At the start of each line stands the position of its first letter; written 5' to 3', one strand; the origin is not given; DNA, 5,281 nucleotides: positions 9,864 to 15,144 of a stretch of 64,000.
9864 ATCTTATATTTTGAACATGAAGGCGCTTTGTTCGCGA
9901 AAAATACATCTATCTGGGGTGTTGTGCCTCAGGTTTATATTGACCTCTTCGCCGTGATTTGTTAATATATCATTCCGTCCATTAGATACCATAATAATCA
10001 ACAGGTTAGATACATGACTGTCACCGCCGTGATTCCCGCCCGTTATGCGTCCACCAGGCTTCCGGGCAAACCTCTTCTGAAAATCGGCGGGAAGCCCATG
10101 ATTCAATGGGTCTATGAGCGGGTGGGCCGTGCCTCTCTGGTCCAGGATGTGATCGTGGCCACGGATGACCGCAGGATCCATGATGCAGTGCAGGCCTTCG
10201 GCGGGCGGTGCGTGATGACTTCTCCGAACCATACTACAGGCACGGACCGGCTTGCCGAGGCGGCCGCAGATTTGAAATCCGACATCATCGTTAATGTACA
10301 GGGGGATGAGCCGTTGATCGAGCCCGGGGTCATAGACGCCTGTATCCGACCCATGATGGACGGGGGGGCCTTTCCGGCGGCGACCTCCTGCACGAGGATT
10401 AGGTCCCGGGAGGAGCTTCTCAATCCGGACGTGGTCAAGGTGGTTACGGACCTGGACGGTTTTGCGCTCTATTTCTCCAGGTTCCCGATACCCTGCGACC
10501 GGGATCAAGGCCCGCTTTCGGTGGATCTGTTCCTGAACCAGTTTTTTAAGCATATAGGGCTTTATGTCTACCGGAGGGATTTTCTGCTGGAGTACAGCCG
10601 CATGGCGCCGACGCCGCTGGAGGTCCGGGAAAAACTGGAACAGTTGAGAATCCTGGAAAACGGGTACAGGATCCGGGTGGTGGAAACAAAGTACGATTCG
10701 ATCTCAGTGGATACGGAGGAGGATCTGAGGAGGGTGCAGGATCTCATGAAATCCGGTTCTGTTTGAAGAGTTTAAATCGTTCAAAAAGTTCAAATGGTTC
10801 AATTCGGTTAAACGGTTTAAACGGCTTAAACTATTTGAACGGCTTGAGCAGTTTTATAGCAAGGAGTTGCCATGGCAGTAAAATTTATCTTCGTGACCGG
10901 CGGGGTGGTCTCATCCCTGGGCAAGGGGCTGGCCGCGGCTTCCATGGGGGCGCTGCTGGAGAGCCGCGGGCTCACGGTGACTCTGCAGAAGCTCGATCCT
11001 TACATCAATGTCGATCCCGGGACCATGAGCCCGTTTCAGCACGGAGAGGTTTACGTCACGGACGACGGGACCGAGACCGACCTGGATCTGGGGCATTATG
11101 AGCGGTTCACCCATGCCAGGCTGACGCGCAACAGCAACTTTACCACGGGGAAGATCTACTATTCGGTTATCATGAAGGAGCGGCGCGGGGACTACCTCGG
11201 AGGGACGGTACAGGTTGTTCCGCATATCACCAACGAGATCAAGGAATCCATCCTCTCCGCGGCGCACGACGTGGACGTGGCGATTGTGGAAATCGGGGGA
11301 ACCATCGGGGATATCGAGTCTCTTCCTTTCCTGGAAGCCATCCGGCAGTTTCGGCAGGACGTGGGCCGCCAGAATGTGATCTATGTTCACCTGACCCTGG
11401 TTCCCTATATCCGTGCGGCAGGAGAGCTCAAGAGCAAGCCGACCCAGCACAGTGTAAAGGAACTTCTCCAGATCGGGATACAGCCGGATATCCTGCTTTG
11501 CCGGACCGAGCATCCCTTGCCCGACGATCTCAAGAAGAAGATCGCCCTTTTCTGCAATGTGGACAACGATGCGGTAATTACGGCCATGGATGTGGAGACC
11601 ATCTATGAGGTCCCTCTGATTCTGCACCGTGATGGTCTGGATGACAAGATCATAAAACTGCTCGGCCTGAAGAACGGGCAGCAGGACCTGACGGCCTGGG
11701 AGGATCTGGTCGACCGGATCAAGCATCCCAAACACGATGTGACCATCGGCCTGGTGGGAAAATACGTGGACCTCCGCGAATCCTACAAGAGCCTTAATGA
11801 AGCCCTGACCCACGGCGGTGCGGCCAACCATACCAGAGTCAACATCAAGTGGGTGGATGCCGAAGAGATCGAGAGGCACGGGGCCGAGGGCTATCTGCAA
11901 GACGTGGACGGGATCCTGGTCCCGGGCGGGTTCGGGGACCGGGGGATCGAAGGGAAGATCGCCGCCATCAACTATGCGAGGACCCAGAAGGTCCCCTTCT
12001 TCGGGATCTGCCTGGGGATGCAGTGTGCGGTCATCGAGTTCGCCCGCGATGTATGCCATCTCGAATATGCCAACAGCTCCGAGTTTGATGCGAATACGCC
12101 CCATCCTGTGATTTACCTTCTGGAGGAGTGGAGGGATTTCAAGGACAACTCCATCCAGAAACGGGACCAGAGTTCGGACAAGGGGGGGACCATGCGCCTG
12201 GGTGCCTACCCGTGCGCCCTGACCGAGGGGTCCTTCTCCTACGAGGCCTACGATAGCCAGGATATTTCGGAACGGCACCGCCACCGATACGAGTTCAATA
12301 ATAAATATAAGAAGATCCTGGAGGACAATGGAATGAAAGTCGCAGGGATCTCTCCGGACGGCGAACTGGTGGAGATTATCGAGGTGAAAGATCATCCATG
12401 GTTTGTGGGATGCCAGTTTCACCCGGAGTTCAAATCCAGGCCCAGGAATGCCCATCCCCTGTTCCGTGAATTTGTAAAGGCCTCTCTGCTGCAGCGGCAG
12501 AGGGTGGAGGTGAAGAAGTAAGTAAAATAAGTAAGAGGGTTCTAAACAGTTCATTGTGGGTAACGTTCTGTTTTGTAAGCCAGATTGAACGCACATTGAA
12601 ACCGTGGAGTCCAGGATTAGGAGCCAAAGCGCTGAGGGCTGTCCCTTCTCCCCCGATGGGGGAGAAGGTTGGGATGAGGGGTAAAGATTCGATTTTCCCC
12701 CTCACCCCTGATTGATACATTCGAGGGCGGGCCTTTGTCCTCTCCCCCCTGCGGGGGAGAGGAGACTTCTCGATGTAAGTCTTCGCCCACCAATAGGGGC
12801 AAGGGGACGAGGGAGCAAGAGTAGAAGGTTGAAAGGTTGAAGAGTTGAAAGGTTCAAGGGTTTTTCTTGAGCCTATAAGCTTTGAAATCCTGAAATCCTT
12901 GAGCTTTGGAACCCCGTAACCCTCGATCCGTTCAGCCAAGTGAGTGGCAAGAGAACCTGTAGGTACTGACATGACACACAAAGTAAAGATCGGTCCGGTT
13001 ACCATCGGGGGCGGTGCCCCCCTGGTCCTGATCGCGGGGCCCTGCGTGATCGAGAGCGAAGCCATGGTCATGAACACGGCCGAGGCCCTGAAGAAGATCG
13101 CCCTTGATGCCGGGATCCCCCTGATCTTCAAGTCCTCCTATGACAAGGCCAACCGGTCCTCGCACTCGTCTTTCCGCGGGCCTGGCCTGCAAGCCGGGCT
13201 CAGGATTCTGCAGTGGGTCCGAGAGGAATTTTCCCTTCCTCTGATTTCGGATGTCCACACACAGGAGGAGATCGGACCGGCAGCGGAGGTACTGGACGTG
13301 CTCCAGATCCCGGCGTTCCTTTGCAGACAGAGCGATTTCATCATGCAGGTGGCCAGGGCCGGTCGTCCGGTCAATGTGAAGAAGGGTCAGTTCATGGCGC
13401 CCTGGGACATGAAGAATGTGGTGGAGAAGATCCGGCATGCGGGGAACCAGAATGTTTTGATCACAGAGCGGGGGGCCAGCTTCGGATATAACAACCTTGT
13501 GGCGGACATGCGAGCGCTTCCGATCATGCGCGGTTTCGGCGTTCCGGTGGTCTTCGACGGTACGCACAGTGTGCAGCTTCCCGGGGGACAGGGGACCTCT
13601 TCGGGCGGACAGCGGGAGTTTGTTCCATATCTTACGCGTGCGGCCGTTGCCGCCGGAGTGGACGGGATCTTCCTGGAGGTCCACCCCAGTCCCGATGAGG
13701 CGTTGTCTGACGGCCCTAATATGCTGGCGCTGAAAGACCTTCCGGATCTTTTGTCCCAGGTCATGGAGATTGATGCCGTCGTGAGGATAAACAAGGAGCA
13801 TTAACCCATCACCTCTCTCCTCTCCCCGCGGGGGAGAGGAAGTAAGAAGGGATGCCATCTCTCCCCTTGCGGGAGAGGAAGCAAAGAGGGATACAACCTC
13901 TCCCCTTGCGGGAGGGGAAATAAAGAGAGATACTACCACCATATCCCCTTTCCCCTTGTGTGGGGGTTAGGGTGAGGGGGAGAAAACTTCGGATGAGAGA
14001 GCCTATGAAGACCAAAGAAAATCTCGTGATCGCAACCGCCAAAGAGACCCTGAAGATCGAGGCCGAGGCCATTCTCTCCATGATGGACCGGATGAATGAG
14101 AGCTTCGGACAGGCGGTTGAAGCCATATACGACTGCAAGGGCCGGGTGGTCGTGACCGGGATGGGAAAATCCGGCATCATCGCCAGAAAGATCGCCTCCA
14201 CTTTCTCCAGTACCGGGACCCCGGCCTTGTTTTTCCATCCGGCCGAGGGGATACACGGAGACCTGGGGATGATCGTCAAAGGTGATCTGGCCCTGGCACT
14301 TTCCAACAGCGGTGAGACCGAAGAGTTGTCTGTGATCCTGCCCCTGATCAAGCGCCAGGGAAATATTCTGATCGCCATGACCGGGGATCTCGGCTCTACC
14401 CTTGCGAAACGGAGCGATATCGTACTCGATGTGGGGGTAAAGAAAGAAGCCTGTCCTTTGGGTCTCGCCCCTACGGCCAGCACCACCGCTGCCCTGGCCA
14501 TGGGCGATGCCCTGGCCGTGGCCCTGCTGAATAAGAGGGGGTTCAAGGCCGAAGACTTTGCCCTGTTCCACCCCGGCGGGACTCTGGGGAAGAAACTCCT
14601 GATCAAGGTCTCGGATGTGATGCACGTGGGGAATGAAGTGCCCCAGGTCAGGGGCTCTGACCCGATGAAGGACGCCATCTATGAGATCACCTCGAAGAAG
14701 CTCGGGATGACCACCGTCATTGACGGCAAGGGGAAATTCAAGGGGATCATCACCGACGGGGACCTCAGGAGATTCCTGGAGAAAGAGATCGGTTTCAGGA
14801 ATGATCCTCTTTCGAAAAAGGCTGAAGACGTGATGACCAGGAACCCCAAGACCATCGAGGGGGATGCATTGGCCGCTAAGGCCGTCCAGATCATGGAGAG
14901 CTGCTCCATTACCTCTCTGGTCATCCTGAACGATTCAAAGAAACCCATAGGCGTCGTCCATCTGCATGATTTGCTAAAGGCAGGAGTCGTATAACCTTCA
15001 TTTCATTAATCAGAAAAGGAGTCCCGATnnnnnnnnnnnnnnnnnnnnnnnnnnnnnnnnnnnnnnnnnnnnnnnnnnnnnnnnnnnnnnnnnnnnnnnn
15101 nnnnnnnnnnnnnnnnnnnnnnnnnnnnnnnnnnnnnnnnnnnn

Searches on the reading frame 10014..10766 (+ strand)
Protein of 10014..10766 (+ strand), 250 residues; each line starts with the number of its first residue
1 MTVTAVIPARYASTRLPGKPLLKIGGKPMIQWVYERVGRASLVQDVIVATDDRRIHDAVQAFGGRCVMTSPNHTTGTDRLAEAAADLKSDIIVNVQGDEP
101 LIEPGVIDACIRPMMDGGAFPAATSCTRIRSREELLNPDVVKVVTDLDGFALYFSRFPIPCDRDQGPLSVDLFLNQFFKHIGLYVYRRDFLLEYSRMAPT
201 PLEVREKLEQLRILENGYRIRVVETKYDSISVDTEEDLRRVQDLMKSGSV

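Call 50: search_protein_families(library=pfam, proteins=[window:10014-10766:+], max_evalue=0.00001)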
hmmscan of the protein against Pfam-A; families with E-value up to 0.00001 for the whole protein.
window:10014-10766:+ (250 aa): 2 families
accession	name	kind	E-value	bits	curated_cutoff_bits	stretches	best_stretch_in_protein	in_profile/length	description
PF02348.25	CTP_transf_3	-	2.3e-59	201.3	22.6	1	5-220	2-217/217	Cytidylyltransferase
PF12804.13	NTP_transf_3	-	7.4e-10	39.7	27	1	18-114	15-111/160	MobA-like NTP transferase domain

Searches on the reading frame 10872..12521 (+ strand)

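Call 51: search_protein_families(library=pfam, proteins=[window:10872-12521:+], max_evalue=0.00001)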
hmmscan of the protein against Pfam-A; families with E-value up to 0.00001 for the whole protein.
window:10872-12521:+ (549 aa): 3 families
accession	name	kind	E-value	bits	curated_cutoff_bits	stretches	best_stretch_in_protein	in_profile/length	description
PF06418.20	CTP_synth_N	-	1.7e-128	428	26.1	1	4-266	1-265/265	CTP synthase N-terminus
PF00117.34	GATase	-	2.5e-43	148.4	22.8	1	303-536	4-189/190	Glutamine amidotransferase class-I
PF07722.19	Peptidase_C26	-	2e-08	34.7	20.5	1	363-519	95-219/219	Peptidase C26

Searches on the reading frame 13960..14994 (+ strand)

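Call 51: search_protein_families(library=pfam, proteins=[window:13960-14994:+], max_evalue=0.00001)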
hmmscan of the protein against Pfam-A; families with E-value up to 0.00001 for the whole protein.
window:13960-14994:+ (344 aa): 2 families
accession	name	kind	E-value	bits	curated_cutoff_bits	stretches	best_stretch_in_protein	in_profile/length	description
PF01380.27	SIS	-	5.6e-26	91.3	25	1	56-188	2-131/131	SIS domain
PF00571.33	CBS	-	8.9e-19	68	24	1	289-341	2-54/57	CBS domain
